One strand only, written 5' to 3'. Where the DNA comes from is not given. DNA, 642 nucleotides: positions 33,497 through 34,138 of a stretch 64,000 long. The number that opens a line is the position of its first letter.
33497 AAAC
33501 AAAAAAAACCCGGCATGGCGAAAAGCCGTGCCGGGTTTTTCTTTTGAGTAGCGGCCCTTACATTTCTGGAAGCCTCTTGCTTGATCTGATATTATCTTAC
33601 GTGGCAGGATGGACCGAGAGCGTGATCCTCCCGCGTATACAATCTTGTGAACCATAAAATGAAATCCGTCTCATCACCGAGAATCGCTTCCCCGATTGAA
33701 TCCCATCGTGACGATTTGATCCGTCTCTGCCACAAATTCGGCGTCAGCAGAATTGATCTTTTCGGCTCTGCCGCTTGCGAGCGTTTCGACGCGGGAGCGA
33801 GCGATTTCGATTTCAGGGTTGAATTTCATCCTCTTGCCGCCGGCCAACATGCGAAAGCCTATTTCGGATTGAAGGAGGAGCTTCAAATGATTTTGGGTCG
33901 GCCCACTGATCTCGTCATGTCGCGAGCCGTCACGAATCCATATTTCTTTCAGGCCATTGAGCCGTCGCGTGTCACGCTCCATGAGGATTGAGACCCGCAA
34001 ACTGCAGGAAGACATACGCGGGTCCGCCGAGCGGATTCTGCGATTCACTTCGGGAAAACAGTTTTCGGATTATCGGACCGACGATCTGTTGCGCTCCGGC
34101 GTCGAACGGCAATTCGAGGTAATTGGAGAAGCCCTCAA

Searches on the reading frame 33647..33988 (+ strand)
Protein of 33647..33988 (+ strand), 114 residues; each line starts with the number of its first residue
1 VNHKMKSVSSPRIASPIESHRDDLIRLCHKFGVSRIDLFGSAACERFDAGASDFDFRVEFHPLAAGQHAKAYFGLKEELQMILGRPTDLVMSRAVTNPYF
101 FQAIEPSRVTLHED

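Call 102: search_protein_families(library=pfam, proteins=[window:33647-33988:+], max_evalue=0.001)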
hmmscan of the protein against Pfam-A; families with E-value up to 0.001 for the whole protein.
window:33647-33988:+ (114 aa): 1 family
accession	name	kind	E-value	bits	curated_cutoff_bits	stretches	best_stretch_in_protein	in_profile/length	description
PF01909.29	NTP_transf_2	-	7.7e-06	26.6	21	1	26-100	7-73/93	Nucleotidyltransferase domain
